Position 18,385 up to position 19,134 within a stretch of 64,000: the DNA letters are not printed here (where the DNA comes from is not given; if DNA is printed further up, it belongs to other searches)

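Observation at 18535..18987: STAS-domain (anti-sigma antagonist-like) gene inserted between mraZ and rsmH inside the dcw cluster.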

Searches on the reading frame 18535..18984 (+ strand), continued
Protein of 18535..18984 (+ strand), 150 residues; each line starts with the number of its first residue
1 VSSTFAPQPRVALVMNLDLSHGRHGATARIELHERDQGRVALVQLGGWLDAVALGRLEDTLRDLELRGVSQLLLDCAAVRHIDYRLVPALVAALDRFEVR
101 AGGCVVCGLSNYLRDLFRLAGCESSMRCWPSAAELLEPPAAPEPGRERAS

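Call 22: predict_structure(alignment_id=A1)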
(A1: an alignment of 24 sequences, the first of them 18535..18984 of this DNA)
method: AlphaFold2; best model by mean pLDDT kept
length: 150 residues; sequences in the alignment: 24
mean_pLDDT: 82.0   pTM: 0.75
mean pLDDT of the five models: 82.0, 81.1, 80.9, 80.9, 79.3
residues with pLDDT >= 90: 72; 70-90: 55; 50-70: 7; < 50: 16
segments of 3 or more residues with pLDDT < 50: 1-5, 140-150
pLDDT, mean of each block of 10 residues (from residue 1): 49 89 90 86 94 94 92 93 91 91 87 87 78 68 41
secondary structure, 60 per line:
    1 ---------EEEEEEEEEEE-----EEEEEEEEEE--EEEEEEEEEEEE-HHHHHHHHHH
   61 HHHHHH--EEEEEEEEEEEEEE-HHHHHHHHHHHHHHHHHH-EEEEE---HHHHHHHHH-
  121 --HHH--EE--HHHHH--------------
elements in order: E10-20 E26-35 E38-49 H51-66 E69-82 H84-101 E103-107 H111-119 H132-136

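Call 26: fold_search(model_id=the predicted structure, library=pdb)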
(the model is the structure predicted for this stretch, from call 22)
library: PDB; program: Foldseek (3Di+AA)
matches with E <= 10: 1676; with E <= 0.001: 35
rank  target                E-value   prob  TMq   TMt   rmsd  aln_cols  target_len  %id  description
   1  1til_B                2.1e-07  1.00  0.60  0.75   2.6       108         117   23  Crystal Structures of the ADP and ATP bound forms of the Bacillus Anti-sigma factor SpoIIAB in complex with the Anti-a (released 2004-06-15)
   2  1tid_B                2.7e-07  1.00  0.60  0.73   2.6       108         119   23  Crystal Structures of the ADP and ATP bound forms of the Bacillus Anti-sigma factor SpoIIAB in complex with the Anti-a (released 2004-06-15)
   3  1tid_D                1.1e-06  1.00  0.60  0.74   2.7       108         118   23  Crystal Structures of the ADP and ATP bound forms of the Bacillus Anti-sigma factor SpoIIAB in complex with the Anti-a (released 2004-06-15)
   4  6m36_B                1.3e-06  1.00  0.56  0.80   2.7       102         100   18  The crystal structure of B. subtilis RsbV/RsbW complex in the monoclinic crystal form (released 2020-07-15)
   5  1vc1_A                1.3e-06  1.00  0.60  0.80   2.4       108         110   18  Crystal structure of the TM1442 protein from Thermotoga maritima, a homolog of the Bacillus subtilis general stress re (released 2004-09-28)
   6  6m36_H                1.4e-06  1.00  0.56  0.79   2.7       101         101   18  The crystal structure of B. subtilis RsbV/RsbW complex in the monoclinic crystal form (released 2020-07-15)
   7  4qtp_B                1.6e-06  1.00  0.62  0.77   3.4       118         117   21  Crystal Structure of an Anti-sigma Factor Antagonist from Mycobacterium paratuberculosis (released 2014-07-16)
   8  1th8_B                1.7e-06  1.00  0.59  0.75   2.8       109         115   25  Crystal Structures of the ADP and ATP bound forms of the Bacillus Anti-sigma factor SpoIIAB in complex with the Anti-a (released 2004-06-15)
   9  1thn_B                2.4e-06  1.00  0.60  0.76   2.6       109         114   23  Crystal Structures of the ADP and ATP bound forms of the Bacillus Anti-sigma factor SpoIIAB in complex with the Anti-a (released 2004-06-15)
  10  4qtp_A                2.5e-06  1.00  0.62  0.77   3.1       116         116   20  Crystal Structure of an Anti-sigma Factor Antagonist from Mycobacterium paratuberculosis (released 2014-07-16)
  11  6m36_D                4.2e-06  1.00  0.55  0.79   2.8       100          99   18  The crystal structure of B. subtilis RsbV/RsbW complex in the monoclinic crystal form (released 2020-07-15)
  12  4hyl_A                4.2e-06  1.00  0.57  0.73   2.9       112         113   20  The crystal structure of an anti-sigma-factor antagonist from Haliangium ochraceum DSM 14365 (released 2012-11-28)
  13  8ih8_A                9.2e-06  1.00  0.62  0.78   2.9       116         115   18  anti-sigmaF factor and Anti-sigmaF factor antagonist complex(usfx-RsfB) (released 2024-02-28)
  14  4qtp_D                2.4e-05  1.00  0.54  0.68   7.2       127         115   16  Crystal Structure of an Anti-sigma Factor Antagonist from Mycobacterium paratuberculosis (released 2014-07-16)
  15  8ih8_B                2.6e-05  1.00  0.60  0.75   2.8       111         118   19  anti-sigmaF factor and Anti-sigmaF factor antagonist complex(usfx-RsfB) (released 2024-02-28)
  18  6m36_F                4.9e-05  1.00  0.53  0.79   2.7        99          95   17  The crystal structure of B. subtilis RsbV/RsbW complex in the monoclinic crystal form (released 2020-07-15)
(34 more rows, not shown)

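Call 27: list_cluster_members(proteins=[P0122, P0126, P0135, P0140, P0143, P0146, P0150, P0159, P0172, P0178])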
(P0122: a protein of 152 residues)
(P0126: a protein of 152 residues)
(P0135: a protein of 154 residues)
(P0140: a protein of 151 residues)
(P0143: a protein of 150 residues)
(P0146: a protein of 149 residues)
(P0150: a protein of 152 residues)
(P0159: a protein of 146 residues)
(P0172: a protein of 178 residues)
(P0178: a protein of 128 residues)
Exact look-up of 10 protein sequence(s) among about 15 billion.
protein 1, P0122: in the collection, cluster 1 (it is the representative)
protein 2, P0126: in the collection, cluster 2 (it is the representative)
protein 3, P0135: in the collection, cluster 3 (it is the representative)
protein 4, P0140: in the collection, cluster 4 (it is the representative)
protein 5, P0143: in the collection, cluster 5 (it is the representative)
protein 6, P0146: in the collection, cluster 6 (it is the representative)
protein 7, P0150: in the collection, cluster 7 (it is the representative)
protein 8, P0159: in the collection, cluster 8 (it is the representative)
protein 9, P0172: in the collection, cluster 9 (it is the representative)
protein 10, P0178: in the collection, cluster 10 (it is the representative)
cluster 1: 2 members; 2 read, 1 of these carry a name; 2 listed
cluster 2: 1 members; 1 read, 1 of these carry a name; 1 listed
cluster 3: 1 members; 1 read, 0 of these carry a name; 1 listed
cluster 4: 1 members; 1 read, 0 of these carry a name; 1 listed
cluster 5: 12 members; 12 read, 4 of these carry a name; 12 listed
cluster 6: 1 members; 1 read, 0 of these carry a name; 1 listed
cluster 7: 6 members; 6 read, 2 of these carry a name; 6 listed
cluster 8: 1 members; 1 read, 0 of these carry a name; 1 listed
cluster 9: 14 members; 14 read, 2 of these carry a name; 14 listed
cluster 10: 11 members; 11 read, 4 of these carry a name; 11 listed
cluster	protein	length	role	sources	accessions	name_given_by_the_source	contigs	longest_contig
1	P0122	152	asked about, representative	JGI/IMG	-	anti-anti-sigma factor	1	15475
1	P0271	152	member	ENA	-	-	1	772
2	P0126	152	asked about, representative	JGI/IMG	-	anti-anti-sigma regulatory factor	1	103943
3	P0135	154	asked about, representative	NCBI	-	-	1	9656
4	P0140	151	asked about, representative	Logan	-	-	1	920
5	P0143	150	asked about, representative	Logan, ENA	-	-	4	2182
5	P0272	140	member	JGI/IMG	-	ABC-type transporter Mla MlaB component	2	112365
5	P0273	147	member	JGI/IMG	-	ABC-type transporter Mla MlaB component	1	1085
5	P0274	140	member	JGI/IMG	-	ABC-type transporter Mla MlaB component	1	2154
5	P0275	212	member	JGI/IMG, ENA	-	ABC-type transporter Mla MlaB component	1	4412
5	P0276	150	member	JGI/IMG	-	-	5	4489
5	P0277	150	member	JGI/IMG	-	-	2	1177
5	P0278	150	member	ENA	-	-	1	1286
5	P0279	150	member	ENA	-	-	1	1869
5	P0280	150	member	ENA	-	-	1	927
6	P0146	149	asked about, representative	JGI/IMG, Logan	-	-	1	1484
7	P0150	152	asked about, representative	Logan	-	-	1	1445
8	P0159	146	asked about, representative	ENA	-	-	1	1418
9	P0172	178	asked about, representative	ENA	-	-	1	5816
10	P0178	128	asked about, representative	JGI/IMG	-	-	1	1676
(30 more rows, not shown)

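Call 31: search_protein_families(library=pfam, proteins=[P0166, P0167, P0168, P0177, P0179, P0183, P0190, P0172, P0178, P0188], max_evalue=0.0001)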
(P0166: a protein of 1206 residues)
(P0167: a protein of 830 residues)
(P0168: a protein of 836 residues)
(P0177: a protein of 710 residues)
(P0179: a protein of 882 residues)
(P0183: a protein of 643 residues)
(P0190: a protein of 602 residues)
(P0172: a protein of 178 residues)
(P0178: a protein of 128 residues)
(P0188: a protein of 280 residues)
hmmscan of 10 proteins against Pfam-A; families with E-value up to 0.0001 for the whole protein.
P0166 (1206 aa): 12 families
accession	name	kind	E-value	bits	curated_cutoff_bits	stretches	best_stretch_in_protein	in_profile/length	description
PF12796.13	Ank_2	-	8.4e-104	340.8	27.3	7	927-1011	9-90/90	Ankyrin repeats (3 copies)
PF00023.36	Ank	-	2.4e-87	282.2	21.1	5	819-850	2-33/33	Ankyrin repeat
PF13637.12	Ank_4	-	4.9e-79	258.9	22.7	6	793-839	4-50/50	Ankyrin repeats (many copies)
PF13857.12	Ank_5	-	2.2e-67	222.7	27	5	967-1018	1-53/56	Ankyrin repeats (many copies)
PF00069.31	Pkinase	-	1e-50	173.1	31.7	1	506-762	1-251/263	Protein kinase domain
PF13606.12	Ank_3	-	6.1e-50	161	22.3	0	1140-1168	2-30/30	Ankyrin repeat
PF01740.26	STAS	-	4.4e-44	149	22.6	3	152-246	11-106/106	STAS domain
PF07714.23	PK_Tyr_Ser-Thr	-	8.8e-34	117.4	23.1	1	507-762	2-248/258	Protein tyrosine and serine/threonine kinase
PF13466.11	STAS_2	-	2.9e-17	63.1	29.2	1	294-373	1-79/80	STAS domain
PF24521.3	Ank_KRIT1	-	2.4e-14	53.7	80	0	819-895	46-128/149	KRIT1 ankyrin-repeats domain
PF03109.22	ABC1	-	6e-09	35.8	22.9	1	551-663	117-222/244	ABC1 atypical kinase-like domain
PF23745.1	ANK_LRRK2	-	2e-08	34.6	27.5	0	1118-1195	42-115/130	LRRK2 ANK repeat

P0167 (830 aa): 2 families
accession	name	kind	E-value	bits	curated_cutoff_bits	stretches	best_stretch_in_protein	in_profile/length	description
PF01740.26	STAS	-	2.8e-51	172.2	22.6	3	181-279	6-105/106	STAS domain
PF13466.11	STAS_2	-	5.6e-24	84.6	29.2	2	363-442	1-79/80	STAS domain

P0168 (836 aa): 4 families
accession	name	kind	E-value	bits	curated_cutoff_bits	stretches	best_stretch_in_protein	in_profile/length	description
PF01740.26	STAS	-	2.9e-53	178.5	22.6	3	235-336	4-106/106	STAS domain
PF13466.11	STAS_2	-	4.1e-23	81.8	29.2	2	244-323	1-79/80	STAS domain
PF13384.12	HTH_23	-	4.9e-06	26.6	24.6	0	46-89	7-49/50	Homeodomain-like domain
PF13518.12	HTH_28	-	2.1e-05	24.9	25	0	46-92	2-47/52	Helix-turn-helix domain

P0177 (710 aa): 2 families
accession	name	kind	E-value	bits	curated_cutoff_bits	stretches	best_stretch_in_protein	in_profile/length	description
PF01740.26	STAS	-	1.9e-52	175.9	22.6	3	16-111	9-105/106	STAS domain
PF13466.11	STAS_2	-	3e-24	85.4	29.2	3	22-99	3-79/80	STAS domain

P0179 (882 aa): 5 families
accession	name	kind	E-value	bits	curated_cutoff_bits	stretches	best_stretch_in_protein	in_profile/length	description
PF01740.26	STAS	-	7.6e-53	177.2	22.6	3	348-449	4-106/106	STAS domain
PF07228.17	SpoIIE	-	1.4e-31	110.4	25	1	3-143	57-190/192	Stage II sporulation protein E (SpoIIE)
PF13466.11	STAS_2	-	2.5e-24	85.7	29.2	2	357-436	1-79/80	STAS domain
PF13518.12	HTH_28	-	8.4e-07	29.4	25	1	164-202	10-47/52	Helix-turn-helix domain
PF13384.12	HTH_23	-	2.7e-05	24.3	24.6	1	159-199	10-49/50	Homeodomain-like domain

P0183 (643 aa): 2 families
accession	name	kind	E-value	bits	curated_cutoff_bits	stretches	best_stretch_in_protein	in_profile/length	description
PF01740.26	STAS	-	2.7e-55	185.1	22.6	3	421-518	10-106/106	STAS domain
PF13466.11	STAS_2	-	4.4e-30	104.1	29.2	3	426-505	1-79/80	STAS domain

P0190 (602 aa): 2 families
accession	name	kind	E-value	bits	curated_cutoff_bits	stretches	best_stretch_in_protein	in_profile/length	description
PF01740.26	STAS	-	1.2e-50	170.2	22.6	3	36-135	6-106/106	STAS domain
PF13466.11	STAS_2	-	5.6e-31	107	29.2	3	43-122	1-79/80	STAS domain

P0172 (178 aa): 1 family
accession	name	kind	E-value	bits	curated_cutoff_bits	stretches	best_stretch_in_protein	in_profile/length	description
PF13466.11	STAS_2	-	2.1e-07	31.5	29.2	1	55-134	2-80/80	STAS domain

P0178 (128 aa): 2 families
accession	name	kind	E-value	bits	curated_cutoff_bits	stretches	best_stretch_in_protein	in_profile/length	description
PF01740.26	STAS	-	1.6e-10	41.1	22.6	1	14-112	4-103/106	STAS domain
PF13466.11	STAS_2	-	2.2e-10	41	29.2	1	23-101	1-78/80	STAS domain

P0188 (280 aa): 2 families
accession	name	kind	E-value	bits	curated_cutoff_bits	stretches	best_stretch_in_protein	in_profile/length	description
PF01740.26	STAS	-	3.1e-36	123.8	22.6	2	25-121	9-106/106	STAS domain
PF13466.11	STAS_2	-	1.2e-21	77.1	29.2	2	29-108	1-79/80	STAS domain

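Call 32: find_homologous_proteins(query=P0178, max_evalue=0.00001)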
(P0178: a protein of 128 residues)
Query P0178 (128 aa): 7 proteins with E <= 0.00001 among 58 candidates.
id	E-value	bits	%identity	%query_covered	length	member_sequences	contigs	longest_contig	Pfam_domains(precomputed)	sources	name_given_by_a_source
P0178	3.4e-78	277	100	100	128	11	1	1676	PF01740.27,PF13466.13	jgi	-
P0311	2.7e-65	236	88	100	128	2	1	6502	PF01740.27,PF13466.13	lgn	-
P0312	9.5e-65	234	87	100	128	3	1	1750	PF01740.27,PF13466.13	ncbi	ncbi:MAG TPA: STAS domain-containing protein [Myxococcales bacterium]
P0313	5.4e-24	102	47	100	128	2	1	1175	PF01740.27,PF13466.13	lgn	-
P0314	5.6e-24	102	48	100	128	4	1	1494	PF01740.27,PF13466.13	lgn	-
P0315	4.9e-23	99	49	100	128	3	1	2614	PF01740.27,PF13466.13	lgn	-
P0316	1.8e-21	94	46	100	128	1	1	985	PF01740.27,PF13466.13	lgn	-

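Call 33: find_encoding_contigs(protein=P0311, flank=6000, max_places=3)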
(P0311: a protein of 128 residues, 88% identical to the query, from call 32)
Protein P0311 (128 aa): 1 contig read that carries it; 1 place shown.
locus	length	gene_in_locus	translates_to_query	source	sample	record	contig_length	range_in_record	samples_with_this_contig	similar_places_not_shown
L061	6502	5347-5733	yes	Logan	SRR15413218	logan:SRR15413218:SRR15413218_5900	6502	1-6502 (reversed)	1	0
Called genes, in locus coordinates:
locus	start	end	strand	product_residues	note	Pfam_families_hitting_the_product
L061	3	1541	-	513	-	?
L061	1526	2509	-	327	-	-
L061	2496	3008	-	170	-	PF07998:Peptidase_M54 (faint)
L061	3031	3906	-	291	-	PF02559:CarD_TRCF_RID, PF21095:CarD_C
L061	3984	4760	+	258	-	-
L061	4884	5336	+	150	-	PF02381:MraZ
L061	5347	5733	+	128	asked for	PF01740:STAS, PF13466:STAS_2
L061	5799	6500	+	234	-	?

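Call 34: find_encoding_contigs(protein=P0315, flank=6000, max_places=3)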
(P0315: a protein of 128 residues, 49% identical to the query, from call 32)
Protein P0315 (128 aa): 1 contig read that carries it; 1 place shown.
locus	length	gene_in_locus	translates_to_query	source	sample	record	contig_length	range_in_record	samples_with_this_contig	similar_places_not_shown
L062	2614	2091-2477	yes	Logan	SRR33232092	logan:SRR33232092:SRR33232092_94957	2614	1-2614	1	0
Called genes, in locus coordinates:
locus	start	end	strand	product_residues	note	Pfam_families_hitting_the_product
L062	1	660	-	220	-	?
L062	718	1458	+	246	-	-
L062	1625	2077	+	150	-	PF02381:MraZ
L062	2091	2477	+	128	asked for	PF13466:STAS_2, PF01740:STAS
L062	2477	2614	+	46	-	?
